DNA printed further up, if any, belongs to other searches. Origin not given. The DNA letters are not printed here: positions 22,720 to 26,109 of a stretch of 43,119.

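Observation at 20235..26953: Candidate undescribed envelope system: GT2 - RND/MMPL exporter - surface SGNH/TSP3 hydrolase operon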

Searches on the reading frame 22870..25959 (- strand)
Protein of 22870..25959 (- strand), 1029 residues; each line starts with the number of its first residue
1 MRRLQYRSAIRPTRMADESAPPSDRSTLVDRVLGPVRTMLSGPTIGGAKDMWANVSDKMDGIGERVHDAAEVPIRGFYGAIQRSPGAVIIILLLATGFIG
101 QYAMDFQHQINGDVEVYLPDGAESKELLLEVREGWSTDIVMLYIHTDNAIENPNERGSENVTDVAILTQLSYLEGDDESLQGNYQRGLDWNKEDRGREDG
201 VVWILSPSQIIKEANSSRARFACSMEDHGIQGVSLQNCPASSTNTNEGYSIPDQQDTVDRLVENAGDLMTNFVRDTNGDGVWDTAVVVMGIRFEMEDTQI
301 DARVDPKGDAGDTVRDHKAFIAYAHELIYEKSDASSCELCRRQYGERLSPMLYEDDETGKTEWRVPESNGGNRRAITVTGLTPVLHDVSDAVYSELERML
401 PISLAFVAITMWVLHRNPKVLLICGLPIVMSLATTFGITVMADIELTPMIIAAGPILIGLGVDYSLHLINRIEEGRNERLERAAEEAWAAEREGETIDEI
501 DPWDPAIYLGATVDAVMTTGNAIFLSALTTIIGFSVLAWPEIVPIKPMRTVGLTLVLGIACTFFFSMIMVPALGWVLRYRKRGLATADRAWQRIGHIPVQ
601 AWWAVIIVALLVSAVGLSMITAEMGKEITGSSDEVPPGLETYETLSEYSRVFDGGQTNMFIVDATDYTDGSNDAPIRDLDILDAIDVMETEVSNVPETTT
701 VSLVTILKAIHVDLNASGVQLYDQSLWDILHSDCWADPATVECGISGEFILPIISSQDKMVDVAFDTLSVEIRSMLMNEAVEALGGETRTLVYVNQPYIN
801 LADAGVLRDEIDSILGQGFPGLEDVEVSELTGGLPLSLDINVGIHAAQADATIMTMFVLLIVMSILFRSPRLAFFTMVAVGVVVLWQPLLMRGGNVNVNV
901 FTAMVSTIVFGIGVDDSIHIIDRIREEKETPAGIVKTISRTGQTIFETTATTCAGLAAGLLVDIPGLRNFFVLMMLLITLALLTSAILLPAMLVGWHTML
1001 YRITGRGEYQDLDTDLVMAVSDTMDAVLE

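Call 3: search_protein_families(library=pfam, proteins=[window:22870-25959:-], max_evalue=0.01)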
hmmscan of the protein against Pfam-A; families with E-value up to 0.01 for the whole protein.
window:22870-25959:- (1029 aa): 5 families
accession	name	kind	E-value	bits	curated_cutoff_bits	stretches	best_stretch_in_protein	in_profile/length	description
PF03176.21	MMPL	-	2e-24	86.6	20.5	3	375-487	124-243/333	MMPL family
PF12349.14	Sterol-sensing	-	8.9e-07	29.3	22.3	1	896-992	32-132/153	Sterol-sensing domain of SREBP cleavage-activation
PF02355.23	SecD_SecF_C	-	0.00028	20.8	20.5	0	388-483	25-119/189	Protein export membrane protein SecD/SecF, C-terminal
PF02460.24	Patched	-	0.0017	18.6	23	1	895-993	53-154/156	Patched SSD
PF00873.25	ACR_tran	-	0.0082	14.3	28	1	395-582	332-495/1021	AcrB/AcrD/AcrF family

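Call 10: find_homologous_proteins(query=window:22870-25959:-)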
Query window:22870-25959:- (1029 aa): 457 proteins with E <= 0.001 among 8000 candidates; the best 120 are listed.
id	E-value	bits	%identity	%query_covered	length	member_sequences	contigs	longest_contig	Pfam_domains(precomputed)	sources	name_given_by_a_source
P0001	0.0e+0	2269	100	99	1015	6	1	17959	PF03176.22,PF12349.15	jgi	jgi:predicted RND superfamily exporter protein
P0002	0.0e+0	1863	82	97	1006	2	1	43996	PF03176.22,PF12349.15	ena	-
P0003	0.0e+0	1810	78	99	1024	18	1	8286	PF03176.22,PF12349.15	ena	-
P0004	0.0e+0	1764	76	99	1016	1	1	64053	PF03176.22,PF12349.15,PF02355.23,PF00873.26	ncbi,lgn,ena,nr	ncbi:MAG: MMPL family transporter [Candidatus Thalassarchaeaceae archaeon]|nr:MMPL family transporte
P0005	0.0e+0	1741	79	95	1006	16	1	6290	PF03176.22,PF12349.15,PF02355.23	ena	-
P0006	0.0e+0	1737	75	98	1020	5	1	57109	PF03176.22,PF12349.15,PF02355.23,PF00873.26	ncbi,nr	ncbi:MAG: MMPL family transporter [Candidatus Thermoplasmatota archaeon]|nr:MMPL family transporter 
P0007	0.0e+0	1723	78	95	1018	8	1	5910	PF03176.22,PF12349.15,PF00873.26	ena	-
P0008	0.0e+0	1691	77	95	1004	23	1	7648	PF03176.22,PF12349.15,PF02355.23,PF00873.26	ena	-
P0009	0.0e+0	1689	77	95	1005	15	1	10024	PF03176.22,PF12349.15,PF02355.23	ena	-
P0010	0.0e+0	1678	76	95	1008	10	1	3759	PF03176.22,PF12349.15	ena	-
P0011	0.0e+0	1659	74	96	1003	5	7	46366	PF03176.22,PF12349.15,PF00873.26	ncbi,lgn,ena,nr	ncbi:MAG: MMPL family transporter [Candidatus Thermoplasmatota archaeon]|nr:MMPL family transporter 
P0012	0.0e+0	1654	74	95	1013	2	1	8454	PF03176.22,PF12349.15,PF02355.23,PF00873.26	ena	-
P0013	0.0e+0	1650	74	97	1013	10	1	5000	PF03176.22,PF12349.15,PF02355.23,PF00873.26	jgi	-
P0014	0.0e+0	1644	74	95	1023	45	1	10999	PF03176.22,PF12349.15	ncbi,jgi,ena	-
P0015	0.0e+0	1636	73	95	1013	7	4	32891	PF03176.22,PF12349.15,PF00873.26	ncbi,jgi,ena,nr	ncbi:MAG: MMPL family transporter [Candidatus Thalassarchaeaceae archaeon]|jgi:predicted RND superfa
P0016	0.0e+0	1633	73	95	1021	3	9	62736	PF03176.22,PF12349.15,PF00873.26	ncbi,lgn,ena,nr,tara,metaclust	ncbi:MAG: hypothetical protein CND85_03630 [Marine Group II euryarchaeote MED-G33]|nr:MAG: hypotheti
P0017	0.0e+0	1631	73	95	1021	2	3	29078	PF03176.22,PF12349.15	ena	-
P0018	0.0e+0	1631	74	95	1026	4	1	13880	PF03176.22,PF12349.15,PF00873.26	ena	-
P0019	0.0e+0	1613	73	95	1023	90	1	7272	PF03176.22,PF12349.15,PF02355.23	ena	-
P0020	0.0e+0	1609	72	98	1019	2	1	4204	PF03176.22,PF00873.26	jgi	-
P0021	0.0e+0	1602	71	99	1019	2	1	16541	PF03176.22,PF12349.15,PF00873.26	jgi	jgi:predicted RND superfamily exporter protein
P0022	0.0e+0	1601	73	95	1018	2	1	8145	PF03176.22,PF12349.15,PF00873.26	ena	-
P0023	0.0e+0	1592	72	95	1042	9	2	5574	PF03176.22,PF12349.15,PF02355.23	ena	-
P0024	0.0e+0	1589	77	89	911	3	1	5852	PF03176.22,PF12349.15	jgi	-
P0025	0.0e+0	1584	73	96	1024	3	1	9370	PF03176.22,PF12349.15,PF00873.26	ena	-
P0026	0.0e+0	1583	73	95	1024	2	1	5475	PF03176.22,PF12349.15,PF00873.26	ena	-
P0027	0.0e+0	1576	70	99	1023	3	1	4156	PF03176.22,PF12349.15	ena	-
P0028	0.0e+0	1572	71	96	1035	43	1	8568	PF03176.22,PF12349.15,PF02355.23,PF00873.26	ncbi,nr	ncbi:MAG: hypothetical protein CMA44_00875 [Euryarchaeota archaeon]|nr:hypothetical protein [Euryarc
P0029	0.0e+0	1545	68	98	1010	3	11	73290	PF03176.22,PF12349.15,PF02460.25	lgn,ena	-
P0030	0.0e+0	1306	59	99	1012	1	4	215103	PF03176.22,PF00873.26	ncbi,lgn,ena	-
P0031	0.0e+0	1305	59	99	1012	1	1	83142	PF03176.22,PF00873.26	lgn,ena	-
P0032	0.0e+0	1304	62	94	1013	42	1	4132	PF03176.22,PF00873.26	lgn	-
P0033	0.0e+0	1303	60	98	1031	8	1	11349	PF03176.22,PF00873.26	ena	-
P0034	0.0e+0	1302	59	99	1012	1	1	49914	PF03176.22,PF00873.26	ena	-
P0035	0.0e+0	1300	61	96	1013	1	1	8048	PF03176.22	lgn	-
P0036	0.0e+0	1291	61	94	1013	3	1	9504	PF03176.22,PF12349.15,PF00873.26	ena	-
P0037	0.0e+0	1288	59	99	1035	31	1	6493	PF03176.22,PF12349.15,PF00873.26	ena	-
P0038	0.0e+0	1279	59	97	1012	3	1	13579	PF03176.22,PF12349.15,PF00873.26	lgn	-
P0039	0.0e+0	1276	61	94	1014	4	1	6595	PF03176.22,PF00873.26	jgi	-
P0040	0.0e+0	1276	60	96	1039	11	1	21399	PF03176.22,PF12349.15,PF00873.26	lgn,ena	-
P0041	0.0e+0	1272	60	95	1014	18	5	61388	PF03176.22,PF12349.15,PF00873.26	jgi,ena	jgi:predicted RND superfamily exporter protein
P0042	0.0e+0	1266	60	95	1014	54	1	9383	PF03176.22,PF00873.26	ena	-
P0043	0.0e+0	1258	59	97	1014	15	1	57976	PF03176.22,PF00873.26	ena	-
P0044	0.0e+0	1252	58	99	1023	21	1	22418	PF03176.22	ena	-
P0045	0.0e+0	1247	59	96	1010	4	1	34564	PF03176.22,PF00873.26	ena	-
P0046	0.0e+0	1245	59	97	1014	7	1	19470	PF03176.22,PF00873.26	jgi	jgi:predicted RND superfamily exporter protein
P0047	0.0e+0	1230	59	95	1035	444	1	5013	PF03176.22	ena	-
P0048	0.0e+0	1228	61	94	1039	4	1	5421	PF03176.22,PF12349.15,PF00873.26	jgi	-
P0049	0.0e+0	1226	59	95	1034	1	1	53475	PF03176.22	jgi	-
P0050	0.0e+0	1225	59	95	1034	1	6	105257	PF03176.22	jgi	-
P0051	0.0e+0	1223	59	95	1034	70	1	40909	PF03176.22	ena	-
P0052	0.0e+0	1214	59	97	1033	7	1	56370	PF03176.22,PF12349.15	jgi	-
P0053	0.0e+0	1212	58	97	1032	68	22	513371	PF03176.22,PF12349.15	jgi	jgi:predicted RND superfamily exporter protein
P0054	0.0e+0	1212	57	97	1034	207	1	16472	PF03176.22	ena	-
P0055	0.0e+0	1210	60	93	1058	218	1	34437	PF03176.22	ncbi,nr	ncbi:MAG: hypothetical protein CMA47_05210 [Euryarchaeota archaeon]|nr:hypothetical protein [Euryarc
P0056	0.0e+0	1207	59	93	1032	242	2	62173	PF03176.22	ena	-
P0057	0.0e+0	1205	58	97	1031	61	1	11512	PF03176.22,PF12349.15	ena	-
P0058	0.0e+0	1194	56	97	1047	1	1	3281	PF03176.22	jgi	-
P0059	0.0e+0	1191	59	92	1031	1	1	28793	PF03176.22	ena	-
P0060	0.0e+0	1190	58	97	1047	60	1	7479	PF03176.22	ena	-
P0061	0.0e+0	1190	58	96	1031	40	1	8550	PF03176.22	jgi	-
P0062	0.0e+0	1189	58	93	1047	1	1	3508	PF03176.22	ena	-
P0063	0.0e+0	1189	57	93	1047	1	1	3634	PF03176.22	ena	-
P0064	0.0e+0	1189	58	93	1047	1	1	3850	PF03176.22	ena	-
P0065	0.0e+0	1188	58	93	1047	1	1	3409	PF03176.22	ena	-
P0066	0.0e+0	1187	56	96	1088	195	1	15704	PF03176.22,PF12349.15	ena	-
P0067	0.0e+0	1187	57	93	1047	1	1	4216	PF03176.22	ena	-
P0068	0.0e+0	1187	57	93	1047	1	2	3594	PF03176.22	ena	-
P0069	0.0e+0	1187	57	93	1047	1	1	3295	PF03176.22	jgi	-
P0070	0.0e+0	1187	57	93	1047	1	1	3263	PF03176.22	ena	-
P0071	0.0e+0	1187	57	93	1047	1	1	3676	PF03176.22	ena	-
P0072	0.0e+0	1187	57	93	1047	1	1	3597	PF03176.22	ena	-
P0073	0.0e+0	1187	57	93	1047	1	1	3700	PF03176.22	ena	-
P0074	0.0e+0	1187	57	93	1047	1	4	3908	PF03176.22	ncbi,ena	-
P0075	0.0e+0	1187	57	93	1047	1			PF03176.22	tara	tara:strand:+ start:215 stop:3358 length:3144 start_codon:yes stop_codon:yes gene_type:complete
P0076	0.0e+0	1187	57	93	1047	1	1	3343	PF03176.22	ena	-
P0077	0.0e+0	1186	57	93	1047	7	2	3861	PF03176.22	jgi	-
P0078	0.0e+0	1186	57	93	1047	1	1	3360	PF03176.22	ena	-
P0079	0.0e+0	1185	57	93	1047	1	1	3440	PF03176.22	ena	-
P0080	0.0e+0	1185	57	93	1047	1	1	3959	PF03176.22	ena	-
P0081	0.0e+0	1185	57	93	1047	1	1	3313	PF03176.22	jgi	-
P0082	0.0e+0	1184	57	93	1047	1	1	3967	PF03176.22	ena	-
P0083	0.0e+0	1184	57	93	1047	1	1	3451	PF03176.22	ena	-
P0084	0.0e+0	1183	57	93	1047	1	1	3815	PF03176.22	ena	-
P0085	0.0e+0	1183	57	93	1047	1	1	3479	PF03176.22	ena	-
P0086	0.0e+0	1183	57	93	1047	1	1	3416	PF03176.22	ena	-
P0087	0.0e+0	1183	57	93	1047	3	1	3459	PF03176.22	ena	-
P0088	0.0e+0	1182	57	93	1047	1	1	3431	PF03176.22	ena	-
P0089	0.0e+0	1182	60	93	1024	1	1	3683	PF03176.22,PF12349.15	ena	-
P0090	0.0e+0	1180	57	93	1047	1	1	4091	PF03176.22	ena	-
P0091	0.0e+0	1180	57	97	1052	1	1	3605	PF03176.22,PF00873.26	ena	-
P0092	0.0e+0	1180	57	97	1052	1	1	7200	PF03176.22,PF00873.26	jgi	-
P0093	0.0e+0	1180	57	97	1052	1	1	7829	PF03176.22,PF00873.26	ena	-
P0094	0.0e+0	1179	57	97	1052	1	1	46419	PF03176.22,PF00873.26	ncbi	-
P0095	0.0e+0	1179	56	97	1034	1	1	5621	PF03176.22,PF00873.26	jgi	-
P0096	0.0e+0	1179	57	97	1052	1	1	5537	PF03176.22,PF00873.26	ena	-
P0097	0.0e+0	1179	57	97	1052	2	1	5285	PF03176.22,PF12349.15,PF00873.26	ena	-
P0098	0.0e+0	1178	60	91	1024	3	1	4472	PF03176.22,PF12349.15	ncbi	-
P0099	0.0e+0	1178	59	92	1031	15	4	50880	PF03176.22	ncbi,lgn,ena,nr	ncbi:MMPL family transporter [Euryarchaeota archaeon]|nr:MMPL family transporter [Euryarchaeota arch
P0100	0.0e+0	1178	57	97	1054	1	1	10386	PF03176.22,PF00873.26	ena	-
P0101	0.0e+0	1177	57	97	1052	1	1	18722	PF03176.22,PF00873.26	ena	-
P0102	0.0e+0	1177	61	91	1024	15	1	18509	PF03176.22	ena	-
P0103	0.0e+0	1176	60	92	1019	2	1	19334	PF03176.22,PF12349.15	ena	-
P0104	0.0e+0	1176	58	54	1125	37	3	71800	PF03176.22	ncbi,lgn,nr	ncbi:MAG: MMPL family transporter [Candidatus Thalassarchaeaceae archaeon]|nr:MMPL family transporte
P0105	0.0e+0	1176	60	93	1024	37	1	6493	PF03176.22,PF12349.15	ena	-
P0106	0.0e+0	1175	58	93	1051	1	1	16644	PF03176.22,PF12349.15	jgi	-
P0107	0.0e+0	1175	59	93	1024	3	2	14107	PF03176.22,PF12349.15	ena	-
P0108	0.0e+0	1175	60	93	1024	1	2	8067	PF03176.22,PF12349.15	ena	-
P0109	0.0e+0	1174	60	93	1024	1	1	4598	PF03176.22,PF12349.15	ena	-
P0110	0.0e+0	1174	57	97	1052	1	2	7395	PF03176.22,PF00873.26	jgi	-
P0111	0.0e+0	1174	60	93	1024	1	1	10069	PF03176.22,PF12349.15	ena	-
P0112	0.0e+0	1174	60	93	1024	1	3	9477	PF03176.22,PF12349.15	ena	-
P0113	0.0e+0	1174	60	93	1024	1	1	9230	PF03176.22,PF12349.15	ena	-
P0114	0.0e+0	1174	60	92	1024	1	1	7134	PF03176.22,PF12349.15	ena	-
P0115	0.0e+0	1174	60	92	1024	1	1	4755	PF03176.22,PF12349.15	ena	-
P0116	0.0e+0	1174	60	92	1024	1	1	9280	PF03176.22,PF12349.15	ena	-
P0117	0.0e+0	1174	60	92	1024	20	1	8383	PF03176.22,PF12349.15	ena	-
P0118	0.0e+0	1173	60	93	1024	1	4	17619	PF03176.22,PF12349.15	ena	-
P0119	0.0e+0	1173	60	93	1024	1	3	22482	PF03176.22,PF12349.15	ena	-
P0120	0.0e+0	1173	60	93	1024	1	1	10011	PF03176.22,PF12349.15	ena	-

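Call 12: find_encoding_contigs(protein=P0004, flank=8000, max_places=2)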
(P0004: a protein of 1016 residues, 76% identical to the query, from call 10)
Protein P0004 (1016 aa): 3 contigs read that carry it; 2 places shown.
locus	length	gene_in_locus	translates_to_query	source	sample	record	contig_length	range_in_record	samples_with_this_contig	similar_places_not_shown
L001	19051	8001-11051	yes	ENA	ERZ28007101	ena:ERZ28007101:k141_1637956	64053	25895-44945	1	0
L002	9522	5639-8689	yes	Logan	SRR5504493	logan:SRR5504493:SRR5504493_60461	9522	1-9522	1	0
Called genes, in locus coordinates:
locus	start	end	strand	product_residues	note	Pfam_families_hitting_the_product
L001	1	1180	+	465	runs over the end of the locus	PF01142:TruD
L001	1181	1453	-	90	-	PF00736:EF1_GNE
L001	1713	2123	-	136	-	-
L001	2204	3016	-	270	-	PF01728:FtsJ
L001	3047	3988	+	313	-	-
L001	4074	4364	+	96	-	-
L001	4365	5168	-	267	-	PF07884:VKOR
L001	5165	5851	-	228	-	-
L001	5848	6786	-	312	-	PF01073:3Beta_HSD, PF01370:Epimerase, PF02719:Polysacc_synt_2, PF04321:RmlD_sub_bind, PF05368:NmrA (weak), PF07993:NAD_binding_4 (faint), PF13460:NAD_binding_10, PF16363:GDP_Man_Dehyd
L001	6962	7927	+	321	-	PF00535:Glycos_transf_2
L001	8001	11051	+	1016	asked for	PF00873:ACR_tran (faint), PF02355:SecD_SecF_C (faint), PF03176:MMPL, PF12349:Sterol-sensing (faint), PF03176:MMPL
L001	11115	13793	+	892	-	PF00657:Lipase_GDSL, PF02412:TSP_3 (faint)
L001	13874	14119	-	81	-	-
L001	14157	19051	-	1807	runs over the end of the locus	-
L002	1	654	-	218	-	?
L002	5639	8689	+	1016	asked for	PF00873:ACR_tran (faint), PF02355:SecD_SecF_C (faint), PF03176:MMPL, PF12349:Sterol-sensing (faint), PF03176:MMPL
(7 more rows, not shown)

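Call 13: find_encoding_contigs(protein=P0030, flank=8000, max_places=2)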
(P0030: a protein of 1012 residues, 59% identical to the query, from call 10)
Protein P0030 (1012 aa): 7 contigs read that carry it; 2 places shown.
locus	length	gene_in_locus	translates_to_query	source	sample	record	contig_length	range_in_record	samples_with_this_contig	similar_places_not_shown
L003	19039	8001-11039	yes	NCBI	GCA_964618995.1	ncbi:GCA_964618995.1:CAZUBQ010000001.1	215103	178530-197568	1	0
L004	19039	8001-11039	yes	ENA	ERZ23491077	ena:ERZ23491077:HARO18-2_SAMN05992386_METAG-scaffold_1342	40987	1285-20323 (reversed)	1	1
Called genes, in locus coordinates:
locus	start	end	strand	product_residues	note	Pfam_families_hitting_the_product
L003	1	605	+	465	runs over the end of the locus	PF01142:TruD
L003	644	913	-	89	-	PF00736:EF1_GNE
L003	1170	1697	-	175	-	-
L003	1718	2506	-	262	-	PF01728:FtsJ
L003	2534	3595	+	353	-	-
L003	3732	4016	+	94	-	-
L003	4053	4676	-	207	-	PF07884:VKOR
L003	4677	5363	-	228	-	-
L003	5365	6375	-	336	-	PF01073:3Beta_HSD, PF01370:Epimerase, PF02719:Polysacc_synt_2, PF04321:RmlD_sub_bind, PF13460:NAD_binding_10, PF16363:GDP_Man_Dehyd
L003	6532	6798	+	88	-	-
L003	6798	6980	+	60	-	-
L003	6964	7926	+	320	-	PF00535:Glycos_transf_2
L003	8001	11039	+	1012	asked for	PF03176:MMPL, PF00873:ACR_tran (faint), PF03176:MMPL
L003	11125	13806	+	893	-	PF00657:Lipase_GDSL, PF02412:TSP_3 (faint)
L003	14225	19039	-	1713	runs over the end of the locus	-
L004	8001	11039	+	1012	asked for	PF03176:MMPL, PF00873:ACR_tran (faint), PF03176:MMPL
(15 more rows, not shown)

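Call 14: find_encoding_contigs(protein=P0053, flank=8000, max_places=2)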
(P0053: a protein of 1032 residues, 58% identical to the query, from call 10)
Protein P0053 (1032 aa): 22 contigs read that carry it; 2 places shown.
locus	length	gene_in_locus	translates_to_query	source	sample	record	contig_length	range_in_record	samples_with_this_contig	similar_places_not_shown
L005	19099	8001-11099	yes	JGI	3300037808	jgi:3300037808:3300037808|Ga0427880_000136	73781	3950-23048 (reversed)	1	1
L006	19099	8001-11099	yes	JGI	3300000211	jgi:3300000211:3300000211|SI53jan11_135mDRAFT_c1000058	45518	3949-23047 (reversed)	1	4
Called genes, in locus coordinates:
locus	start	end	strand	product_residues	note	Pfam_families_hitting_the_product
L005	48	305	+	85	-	PF13656:RNA_pol_L_2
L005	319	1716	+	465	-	PF01142:TruD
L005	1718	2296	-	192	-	PF01569:PAP2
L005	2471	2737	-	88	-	PF00736:EF1_GNE (weak)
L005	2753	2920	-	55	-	PF07754:Ribosomal_aS21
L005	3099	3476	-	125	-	-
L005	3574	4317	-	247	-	PF01728:FtsJ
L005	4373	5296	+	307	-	-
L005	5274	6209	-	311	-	PF00106:adh_short (weak), PF01073:3Beta_HSD, PF01370:Epimerase, PF02719:Polysacc_synt_2, PF04321:RmlD_sub_bind, PF05368:NmrA (weak), PF13460:NAD_binding_10, PF16363:GDP_Man_Dehyd, +1 more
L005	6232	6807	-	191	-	PF07884:VKOR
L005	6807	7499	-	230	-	PF13098:Thioredoxin_2 (weak)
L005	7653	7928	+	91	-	-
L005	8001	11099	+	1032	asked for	PF03176:MMPL (weak), PF12349:Sterol-sensing (faint), PF03176:MMPL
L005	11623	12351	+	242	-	PF06026:Rib_5-P_isom_A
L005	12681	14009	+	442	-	PF01336:tRNA_anti-codon, PF00152:tRNA-synt_2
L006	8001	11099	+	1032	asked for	PF03176:MMPL (weak), PF12349:Sterol-sensing (faint), PF03176:MMPL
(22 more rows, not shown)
